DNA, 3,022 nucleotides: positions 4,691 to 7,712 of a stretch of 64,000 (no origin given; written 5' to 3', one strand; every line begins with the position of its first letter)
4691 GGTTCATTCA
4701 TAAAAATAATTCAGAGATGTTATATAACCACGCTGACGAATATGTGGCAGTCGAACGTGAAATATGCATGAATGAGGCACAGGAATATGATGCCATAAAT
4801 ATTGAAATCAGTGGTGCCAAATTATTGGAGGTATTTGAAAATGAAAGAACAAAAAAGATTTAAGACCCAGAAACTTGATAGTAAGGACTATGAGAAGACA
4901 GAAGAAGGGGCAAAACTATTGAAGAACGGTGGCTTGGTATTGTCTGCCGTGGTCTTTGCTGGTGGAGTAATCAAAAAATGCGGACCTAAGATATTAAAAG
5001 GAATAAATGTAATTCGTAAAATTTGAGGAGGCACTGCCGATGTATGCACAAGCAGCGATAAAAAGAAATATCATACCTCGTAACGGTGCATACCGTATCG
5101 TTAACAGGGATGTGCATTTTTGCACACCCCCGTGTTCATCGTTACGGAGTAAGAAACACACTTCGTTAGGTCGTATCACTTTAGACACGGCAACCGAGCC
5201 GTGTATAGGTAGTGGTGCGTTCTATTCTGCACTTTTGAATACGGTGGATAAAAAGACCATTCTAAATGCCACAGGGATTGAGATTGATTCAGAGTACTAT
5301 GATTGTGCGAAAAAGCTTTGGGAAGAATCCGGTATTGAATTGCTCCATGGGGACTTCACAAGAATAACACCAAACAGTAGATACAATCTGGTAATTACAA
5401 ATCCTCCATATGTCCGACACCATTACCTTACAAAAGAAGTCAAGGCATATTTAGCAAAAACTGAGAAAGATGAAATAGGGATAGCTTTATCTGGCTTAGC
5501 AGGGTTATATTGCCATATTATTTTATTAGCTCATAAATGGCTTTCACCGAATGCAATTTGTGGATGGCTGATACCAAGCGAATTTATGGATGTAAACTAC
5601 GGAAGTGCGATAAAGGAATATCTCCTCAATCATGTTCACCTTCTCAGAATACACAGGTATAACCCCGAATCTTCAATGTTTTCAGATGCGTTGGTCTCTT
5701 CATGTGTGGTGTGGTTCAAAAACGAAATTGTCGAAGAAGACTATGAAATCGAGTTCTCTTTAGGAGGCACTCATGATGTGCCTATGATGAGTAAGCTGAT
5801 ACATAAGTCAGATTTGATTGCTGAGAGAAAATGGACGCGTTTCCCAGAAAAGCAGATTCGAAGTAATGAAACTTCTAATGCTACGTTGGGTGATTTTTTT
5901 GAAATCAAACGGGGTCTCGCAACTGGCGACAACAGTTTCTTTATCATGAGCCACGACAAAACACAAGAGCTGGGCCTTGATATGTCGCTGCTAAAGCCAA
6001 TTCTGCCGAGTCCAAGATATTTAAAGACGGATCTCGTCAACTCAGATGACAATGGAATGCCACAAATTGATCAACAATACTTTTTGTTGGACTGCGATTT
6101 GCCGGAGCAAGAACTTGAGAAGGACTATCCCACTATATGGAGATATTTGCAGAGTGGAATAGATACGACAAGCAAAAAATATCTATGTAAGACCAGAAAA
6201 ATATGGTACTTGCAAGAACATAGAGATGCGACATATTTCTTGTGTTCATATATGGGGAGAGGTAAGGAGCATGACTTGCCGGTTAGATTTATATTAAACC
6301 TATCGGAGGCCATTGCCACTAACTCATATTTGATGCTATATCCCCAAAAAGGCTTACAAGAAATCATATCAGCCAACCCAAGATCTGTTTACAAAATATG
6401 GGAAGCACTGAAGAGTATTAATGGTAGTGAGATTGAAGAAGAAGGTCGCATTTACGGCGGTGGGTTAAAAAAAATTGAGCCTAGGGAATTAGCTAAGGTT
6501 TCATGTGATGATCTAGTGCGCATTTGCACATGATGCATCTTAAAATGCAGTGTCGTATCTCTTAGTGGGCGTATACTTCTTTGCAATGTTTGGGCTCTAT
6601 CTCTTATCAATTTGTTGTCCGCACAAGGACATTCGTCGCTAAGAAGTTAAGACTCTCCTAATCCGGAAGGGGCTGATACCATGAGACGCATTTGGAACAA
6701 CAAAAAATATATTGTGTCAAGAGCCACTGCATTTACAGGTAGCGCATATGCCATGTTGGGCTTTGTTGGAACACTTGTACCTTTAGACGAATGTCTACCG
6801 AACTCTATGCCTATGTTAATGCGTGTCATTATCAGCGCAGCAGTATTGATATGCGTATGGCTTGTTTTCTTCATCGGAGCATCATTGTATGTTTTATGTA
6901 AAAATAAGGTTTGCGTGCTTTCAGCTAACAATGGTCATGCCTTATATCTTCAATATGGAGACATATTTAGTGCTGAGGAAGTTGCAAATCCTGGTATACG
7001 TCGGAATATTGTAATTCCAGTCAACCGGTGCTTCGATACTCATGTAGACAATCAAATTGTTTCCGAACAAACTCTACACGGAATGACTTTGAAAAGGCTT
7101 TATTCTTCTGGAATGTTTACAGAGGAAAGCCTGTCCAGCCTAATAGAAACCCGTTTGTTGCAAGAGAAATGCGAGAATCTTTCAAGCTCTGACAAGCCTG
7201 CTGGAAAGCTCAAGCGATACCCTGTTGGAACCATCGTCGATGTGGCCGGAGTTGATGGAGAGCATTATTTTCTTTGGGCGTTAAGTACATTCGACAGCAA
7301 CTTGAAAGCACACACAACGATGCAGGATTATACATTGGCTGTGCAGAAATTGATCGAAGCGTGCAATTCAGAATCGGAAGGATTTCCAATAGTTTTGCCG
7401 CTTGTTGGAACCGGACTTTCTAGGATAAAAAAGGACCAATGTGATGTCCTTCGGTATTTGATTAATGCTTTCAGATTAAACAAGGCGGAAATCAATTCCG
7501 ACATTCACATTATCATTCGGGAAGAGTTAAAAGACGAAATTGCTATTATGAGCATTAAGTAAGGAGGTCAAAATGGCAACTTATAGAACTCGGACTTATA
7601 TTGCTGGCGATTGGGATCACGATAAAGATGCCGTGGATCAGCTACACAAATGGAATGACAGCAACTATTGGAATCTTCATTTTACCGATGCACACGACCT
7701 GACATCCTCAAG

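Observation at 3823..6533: DNA methyltransferase packed behind two unknown genes (346 aa plus a ~61-aa single-TM protein): an atypical R-M-like or methylation-coupled module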

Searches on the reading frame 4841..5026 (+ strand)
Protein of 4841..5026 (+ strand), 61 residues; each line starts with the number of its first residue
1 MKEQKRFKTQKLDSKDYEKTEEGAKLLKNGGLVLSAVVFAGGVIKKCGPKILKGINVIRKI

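Call 3: search_protein_families(library=pfam, proteins=[window:4841-5026:+], max_evalue=0.01)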
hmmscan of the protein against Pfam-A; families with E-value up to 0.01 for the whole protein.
window:4841-5026:+ (61 aa): 0 families

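Call 4: search_protein_families(library=padloc, proteins=[window:4841-5026:+], max_evalue=0.01)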
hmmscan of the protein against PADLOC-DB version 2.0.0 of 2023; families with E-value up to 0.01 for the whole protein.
window:4841-5026:+ (61 aa): 0 families

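Call 5: search_protein_families(library=ncbifam, proteins=[window:4841-5026:+], max_evalue=0.1)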
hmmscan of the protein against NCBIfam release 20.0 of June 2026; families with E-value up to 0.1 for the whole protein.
window:4841-5026:+ (61 aa): 0 families

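Call 6: search_protein_families(library=phrogs, proteins=[window:4841-5026:+], max_evalue=0.1)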
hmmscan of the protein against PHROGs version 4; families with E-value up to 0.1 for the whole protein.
window:4841-5026:+ (61 aa): 0 families

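Call 75: find_homologous_proteins(query=window:4841-5026:+, max_evalue=0.01)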
Query window:4841-5026:+ (61 aa): 3 proteins with E <= 0.01 among 3 candidates.
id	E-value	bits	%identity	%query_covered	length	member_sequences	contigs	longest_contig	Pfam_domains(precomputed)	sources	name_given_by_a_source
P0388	2.0e-28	114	92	100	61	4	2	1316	-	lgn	-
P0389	1.9e-27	110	95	100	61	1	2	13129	-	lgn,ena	-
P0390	1.2e-16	77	62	100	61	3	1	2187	-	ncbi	-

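Call 76: find_encoding_contigs(protein=P0389, flank=8000, max_places=4)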
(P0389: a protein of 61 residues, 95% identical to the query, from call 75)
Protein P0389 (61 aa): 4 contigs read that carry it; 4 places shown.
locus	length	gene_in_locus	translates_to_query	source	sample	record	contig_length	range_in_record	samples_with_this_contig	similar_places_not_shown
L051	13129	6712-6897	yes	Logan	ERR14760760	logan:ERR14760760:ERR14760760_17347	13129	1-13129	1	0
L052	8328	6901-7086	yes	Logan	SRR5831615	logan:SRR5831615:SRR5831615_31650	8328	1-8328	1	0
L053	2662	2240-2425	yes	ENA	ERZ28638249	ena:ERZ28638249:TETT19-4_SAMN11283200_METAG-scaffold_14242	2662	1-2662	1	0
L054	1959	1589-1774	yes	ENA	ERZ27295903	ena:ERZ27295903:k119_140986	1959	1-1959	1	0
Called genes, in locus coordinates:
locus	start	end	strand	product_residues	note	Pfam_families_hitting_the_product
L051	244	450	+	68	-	PF01381:HTH_3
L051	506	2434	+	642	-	-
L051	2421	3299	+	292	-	-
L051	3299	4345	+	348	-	PF19866:DUF6339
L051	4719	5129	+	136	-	-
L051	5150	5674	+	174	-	PF02525:Flavodoxin_2, PF03358:FMN_red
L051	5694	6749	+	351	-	-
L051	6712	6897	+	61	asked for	-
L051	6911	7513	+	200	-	-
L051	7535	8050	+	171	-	PF02384:N6_Mtase (weak), PF07669:Eco57I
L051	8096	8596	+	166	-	-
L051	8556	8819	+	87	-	-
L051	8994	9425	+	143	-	-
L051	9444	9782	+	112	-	-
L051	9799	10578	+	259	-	PF18863:AbiJ_NTD4 (weak)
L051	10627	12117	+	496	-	PF04326:SLFN_AlbA_2, PF13749:HATPase_c_4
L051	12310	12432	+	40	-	-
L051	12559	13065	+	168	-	PF05362:Lon_C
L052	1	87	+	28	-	?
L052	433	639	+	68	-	PF01381:HTH_3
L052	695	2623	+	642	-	-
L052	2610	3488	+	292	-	-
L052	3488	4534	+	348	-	PF19866:DUF6339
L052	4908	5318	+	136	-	-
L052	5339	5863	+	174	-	PF02525:Flavodoxin_2, PF03358:FMN_red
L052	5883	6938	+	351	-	-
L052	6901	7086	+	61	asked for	-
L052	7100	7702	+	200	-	-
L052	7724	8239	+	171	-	PF02384:N6_Mtase (weak), PF07669:Eco57I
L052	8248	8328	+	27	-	?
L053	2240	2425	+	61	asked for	-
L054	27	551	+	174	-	PF02525:Flavodoxin_2, PF03358:FMN_red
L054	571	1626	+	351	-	-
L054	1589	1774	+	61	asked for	-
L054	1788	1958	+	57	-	?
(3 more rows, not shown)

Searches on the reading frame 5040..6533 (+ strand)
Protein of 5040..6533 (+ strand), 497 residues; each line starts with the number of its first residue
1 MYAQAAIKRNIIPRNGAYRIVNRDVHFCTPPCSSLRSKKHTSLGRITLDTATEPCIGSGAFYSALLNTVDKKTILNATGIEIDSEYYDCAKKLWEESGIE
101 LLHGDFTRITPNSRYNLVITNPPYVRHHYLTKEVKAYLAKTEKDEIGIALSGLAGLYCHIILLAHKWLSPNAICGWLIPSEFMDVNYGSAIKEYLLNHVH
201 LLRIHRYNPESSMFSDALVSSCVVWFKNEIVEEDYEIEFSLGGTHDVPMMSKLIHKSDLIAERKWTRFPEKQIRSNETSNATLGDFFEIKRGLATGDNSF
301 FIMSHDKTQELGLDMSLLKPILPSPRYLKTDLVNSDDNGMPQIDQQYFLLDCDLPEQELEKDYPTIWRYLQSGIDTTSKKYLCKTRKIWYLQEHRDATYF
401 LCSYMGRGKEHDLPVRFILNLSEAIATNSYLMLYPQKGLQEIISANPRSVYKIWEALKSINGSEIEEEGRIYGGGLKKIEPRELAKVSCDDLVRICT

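Call 3: search_protein_families(library=pfam, proteins=[window:5040-6533:+], max_evalue=0.01)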
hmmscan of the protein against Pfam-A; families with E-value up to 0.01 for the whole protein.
window:5040-6533:+ (497 aa): 2 families
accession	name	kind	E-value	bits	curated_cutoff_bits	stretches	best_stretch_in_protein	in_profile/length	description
PF07669.17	Eco57I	-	7.2e-14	52.7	25.3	1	95-209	52-167/171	Eco57I restriction-modification methylase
PF05175.20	MTS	-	0.0094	16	23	0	76-138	57-122/170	Methyltransferase small domain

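Call 4: search_protein_families(library=padloc, proteins=[window:5040-6533:+], max_evalue=0.01)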
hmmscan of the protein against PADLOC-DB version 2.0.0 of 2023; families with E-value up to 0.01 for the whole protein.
window:5040-6533:+ (497 aa): 34 families (the best 25 are shown)
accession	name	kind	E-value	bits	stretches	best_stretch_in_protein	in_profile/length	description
PDLC03328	MTase_II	-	8.2e-121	402.3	1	26-492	33-505/587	Type II methyltransferase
PDLC03331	MTase_II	-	1.6e-41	140.7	1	40-490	44-489/541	Type II methyltransferase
PDLC03267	MTase_II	-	5.5e-37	125.9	1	52-487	39-473/539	Type II methyltransferase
PDLC03222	MTase_II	-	1.6e-34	117.5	1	43-492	150-582/602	Type II methyltransferase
PDLC03301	MTase_II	-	3.7e-24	83.2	2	49-199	97-250/604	Type II methyltransferase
PDLC03366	MTase_II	-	2.5e-21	74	2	50-230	46-225/568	Type II methyltransferase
PDLC03248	MTase_II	-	5e-16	56.5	1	53-228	36-194/521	Type II methyltransferase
PDLC04134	mad2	-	1.9e-13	48.1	1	52-210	296-428/492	mads_2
PDLC03335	MTase_II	-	2e-13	47.9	1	113-268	194-340/607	Type II methyltransferase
PDLC03226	MTase_II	-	2.8e-13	47.3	2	52-229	48-235/579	Type II methyltransferase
PDLC03612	REase_MTase_IIG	-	1.2e-10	38.2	1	115-310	807-1006/1247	Type IIG restriction enzyme-methyltransferase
PDLC03604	REase_MTase_IIG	-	2.8e-09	33.6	1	105-229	525-648/1011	Type IIG restriction enzyme-methyltransferase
PDLC03609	REase_MTase_IIG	-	4.3e-09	32.7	1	106-314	549-761/1066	Type IIG restriction enzyme-methyltransferase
PDLC03227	MTase_II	-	1.1e-07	29.1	1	81-240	101-249/494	Type II methyltransferase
PDLC03719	oMTase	-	2.9e-07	27.8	1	51-230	53-214/387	orphan methyltransferase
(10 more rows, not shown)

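Call 5: search_protein_families(library=ncbifam, proteins=[window:5040-6533:+], max_evalue=0.1)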
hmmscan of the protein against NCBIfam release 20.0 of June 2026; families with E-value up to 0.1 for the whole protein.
window:5040-6533:+ (497 aa): 10 families
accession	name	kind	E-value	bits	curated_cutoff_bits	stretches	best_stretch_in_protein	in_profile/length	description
TIGR02987.1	met_A_Alw26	exception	3.2e-11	42.7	353.5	1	50-231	34-250/523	Alw26I/Eco31I/Esp3I family type II restriction adenine-specific DNA-methyltransferase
TIGR03534.1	RF_mod_PrmC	equivalog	3.5e-07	29.9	199.1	1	54-135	95-180/253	peptide chain release factor N(5)-glutamine methyltransferase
NF033452.1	BREX_1_MTaseX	exception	1.4e-05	23.1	500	1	112-302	505-708/1210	BREX-1 system adenine-specific DNA-methyltransferase PglX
TIGR03704.1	PrmC_rel_meth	equivalog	2.1e-05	24.1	248.8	1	52-171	91-209/251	putative protein N(5)-glutamine methyltransferase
TIGR00536.1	hemK_fam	subfamily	7.3e-05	22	115.5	1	50-173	117-239/286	HemK family protein methyltransferase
TIGR03533.1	L3_gln_methyl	equivalog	0.0003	20.2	229.7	1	55-139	129-214/284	50S ribosomal protein L3 N(5)-glutamine methyltransferase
NF011530.0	PRK14968.1-4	equivalog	0.0059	16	243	1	56-125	48-110/202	putative methyltransferase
NF040721.1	Trm14_Arch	equivalog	0.016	14.3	280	1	61-124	231-299/370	tRNA (guanine(6)-N2)-methyltransferase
NF033455.1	BREX_6_MTaseX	exception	0.035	11.5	900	1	106-208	546-639/1319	BREX-6 system adenine-specific DNA-methyltransferase PglX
NF000499.2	Erm23S_rRNA_broad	equivalog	0.071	12.5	212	0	57-125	33-97/244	23S ribosomal RNA methyltransferase Erm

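Call 6: search_protein_families(library=phrogs, proteins=[window:5040-6533:+], max_evalue=0.1)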
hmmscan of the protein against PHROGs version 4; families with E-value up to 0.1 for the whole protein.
window:5040-6533:+ (497 aa): 10 families
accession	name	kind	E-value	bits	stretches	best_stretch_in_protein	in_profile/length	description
phrog_3820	-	other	1.8e-06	28.2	1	51-129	71-143/255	DNA methyltransferase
phrog_9133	-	unknown function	4.2e-06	25.9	1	50-230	758-906/1259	-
phrog_1600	-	other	1.8e-05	24.5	1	99-221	109-227/489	DNA methyltransferase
phrog_16674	-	other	0.00017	20.4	1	114-237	674-794/1364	DNA methyltransferase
phrog_799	-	other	0.0003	21.1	1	49-125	234-294/458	DNA methyltransferase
phrog_5172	-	unknown function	0.0012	18.7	1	49-131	45-110/377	-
phrog_10089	-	moron, auxiliary metabolic gene and host takeover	0.0023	15.6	1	53-128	1692-1764/4647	DarB-like antirestriction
phrog_24008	-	DNA, RNA and nucleotide metabolism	0.014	14.3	1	54-128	100-167/1006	helicase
phrog_23041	-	unknown function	0.039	14.6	1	72-140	134-206/277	-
phrog_31645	-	unknown function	0.07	12.1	1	65-207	556-686/1075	-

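Call 31: find_homologous_proteins(query=window:5040-6533:+, max_evalue=1e-20)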
Query window:5040-6533:+ (497 aa): 7997 proteins with E <= 1e-20 among 8000 candidates; the best 120 are listed.
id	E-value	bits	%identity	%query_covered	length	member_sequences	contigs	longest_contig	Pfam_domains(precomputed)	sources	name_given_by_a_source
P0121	1.2e-284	963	92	90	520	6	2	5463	PF07669.18,PF22837.2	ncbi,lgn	-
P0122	2.3e-229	780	75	89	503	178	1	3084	PF07669.18,PF22837.2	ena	-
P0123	3.9e-229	779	74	89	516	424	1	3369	PF02384.23,PF07669.18,PF22837.2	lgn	-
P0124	8.1e-229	778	74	90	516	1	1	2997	PF07669.18,PF22837.2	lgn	-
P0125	1.7e-228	777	74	89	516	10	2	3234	PF07669.18,PF22837.2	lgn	-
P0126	6.6e-227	772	72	89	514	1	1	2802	PF07669.18,PF22837.2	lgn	-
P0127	1.3e-225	768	73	89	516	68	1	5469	PF07669.18,PF22837.2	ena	-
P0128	3.2e-225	766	74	89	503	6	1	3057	PF02384.23,PF07669.18,PF22837.2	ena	-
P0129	4.2e-225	766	73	89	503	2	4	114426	PF02384.23,PF07669.18,PF22837.2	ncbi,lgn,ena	-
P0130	8.2e-225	765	74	89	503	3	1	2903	PF07669.18,PF22837.2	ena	-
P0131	3.1e-224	763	72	90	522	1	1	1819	PF07669.18,PF22837.2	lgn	-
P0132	4.2e-224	763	73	90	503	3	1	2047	PF07669.18,PF22837.2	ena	-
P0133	4.3e-224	763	72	90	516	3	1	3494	PF07669.18,PF22837.2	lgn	-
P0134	6.5e-224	762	73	89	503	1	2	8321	PF07669.18,PF22837.2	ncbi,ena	-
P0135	1.0e-223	762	69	92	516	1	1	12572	PF07669.18,PF22837.2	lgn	-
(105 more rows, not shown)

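Call 33: find_encoding_contigs(protein=P0121, flank=6000, max_places=3)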
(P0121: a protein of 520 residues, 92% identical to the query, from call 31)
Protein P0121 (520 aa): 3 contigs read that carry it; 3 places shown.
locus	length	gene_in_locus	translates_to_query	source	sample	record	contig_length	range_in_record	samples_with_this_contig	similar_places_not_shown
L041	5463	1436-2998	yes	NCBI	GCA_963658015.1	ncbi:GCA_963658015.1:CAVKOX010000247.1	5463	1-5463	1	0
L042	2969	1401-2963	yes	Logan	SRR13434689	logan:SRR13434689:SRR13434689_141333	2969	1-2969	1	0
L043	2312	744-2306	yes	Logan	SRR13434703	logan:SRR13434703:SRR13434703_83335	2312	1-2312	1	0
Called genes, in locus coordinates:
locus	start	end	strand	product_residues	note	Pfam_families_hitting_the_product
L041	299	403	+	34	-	-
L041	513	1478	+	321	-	PF09572:RE_XamI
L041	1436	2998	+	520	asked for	PF07669:Eco57I, PF22837:M_Eco57I_C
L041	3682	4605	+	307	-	-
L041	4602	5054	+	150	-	PF13456:RVT_3 (weak)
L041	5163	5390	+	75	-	-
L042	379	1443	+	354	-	PF09572:RE_XamI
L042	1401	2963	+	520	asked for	PF07669:Eco57I, PF22837:M_Eco57I_C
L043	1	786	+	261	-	?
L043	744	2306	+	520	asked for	PF07669:Eco57I, PF22837:M_Eco57I_C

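Call 34: find_encoding_contigs(protein=P0129, flank=6000, max_places=3)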
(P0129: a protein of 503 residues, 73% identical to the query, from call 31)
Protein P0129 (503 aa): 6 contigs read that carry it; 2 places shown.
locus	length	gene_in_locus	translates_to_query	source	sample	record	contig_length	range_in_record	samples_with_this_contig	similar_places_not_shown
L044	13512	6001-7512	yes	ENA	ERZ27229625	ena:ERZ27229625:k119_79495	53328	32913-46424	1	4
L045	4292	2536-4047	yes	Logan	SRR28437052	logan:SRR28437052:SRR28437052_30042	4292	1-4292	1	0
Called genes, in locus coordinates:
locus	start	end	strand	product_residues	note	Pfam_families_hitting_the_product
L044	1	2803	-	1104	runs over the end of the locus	PF00082:Peptidase_S8, PF12951:PATR, PF03797:Autotransporter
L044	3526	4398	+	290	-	PF08401:ArdcN, PF18818:MPTase-PolyVal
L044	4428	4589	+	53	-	-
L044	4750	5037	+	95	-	PF13443:HTH_26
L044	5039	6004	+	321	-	PF09572:RE_XamI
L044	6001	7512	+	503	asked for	PF02384:N6_Mtase (faint), PF07669:Eco57I, PF22837:M_Eco57I_C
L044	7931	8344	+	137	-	-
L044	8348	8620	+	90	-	-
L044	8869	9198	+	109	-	-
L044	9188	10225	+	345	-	PF03432:Relaxase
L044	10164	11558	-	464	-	PF25984:BSH_YknX (weak), PF25994:HH_AprE, PF26002:Beta-barrel_AprE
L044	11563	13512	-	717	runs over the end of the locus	PF03412:Peptidase_C39, PF00664:ABC_membrane, PF00005:ABC_tran, PF02463:SMC_N (faint)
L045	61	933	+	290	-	PF08401:ArdcN, PF18818:MPTase-PolyVal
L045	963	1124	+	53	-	-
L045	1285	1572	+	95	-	PF13443:HTH_26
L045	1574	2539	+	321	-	PF09572:RE_XamI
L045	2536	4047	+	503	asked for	PF02384:N6_Mtase (faint), PF07669:Eco57I, PF22837:M_Eco57I_C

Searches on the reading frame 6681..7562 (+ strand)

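Call 3: search_protein_families(library=pfam, proteins=[window:6681-7562:+], max_evalue=0.01)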
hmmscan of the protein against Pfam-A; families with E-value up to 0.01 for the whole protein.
window:6681-7562:+ (293 aa): 2 families
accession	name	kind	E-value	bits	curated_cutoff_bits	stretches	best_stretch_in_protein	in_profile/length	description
PF20016.6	ThsA_Macro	-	6.5e-41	140.5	25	1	90-280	3-183/183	Thoeris protein ThsA, Macro domain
PF06101.16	Vps62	-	0.0063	15.4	22.1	1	72-133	409-469/541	Vacuolar protein sorting-associated protein 62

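Call 4: search_protein_families(library=padloc, proteins=[window:6681-7562:+], max_evalue=0.01)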
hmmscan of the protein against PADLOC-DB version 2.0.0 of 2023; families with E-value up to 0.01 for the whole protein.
window:6681-7562:+ (293 aa): 7 families
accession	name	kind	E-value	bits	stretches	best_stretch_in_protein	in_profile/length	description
PDLC00408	ThsA1|ThsA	-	1.9e-51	173.2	1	6-290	9-296/297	Macro domain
PDLC00413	ThsA1|ThsA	-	2.7e-42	143.3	1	8-293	8-272/278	Macro domain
PDLC00415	ThsA1|ThsA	-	1e-26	92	1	14-290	19-269/281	Macro domain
PDLC00410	ThsA1|ThsA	-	7.7e-26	88.9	1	19-293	19-275/281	Macro domain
PDLC00439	ThsA2|ThsA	-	1.7e-24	84.6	1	20-291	18-271/282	Macro domain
PDLC00414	ThsA1|ThsA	-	2.9e-21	74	1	108-266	101-252/292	Macro domain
PDLC00411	ThsA1|ThsA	-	2.5e-10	38.6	1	49-281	47-262/275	Macro domain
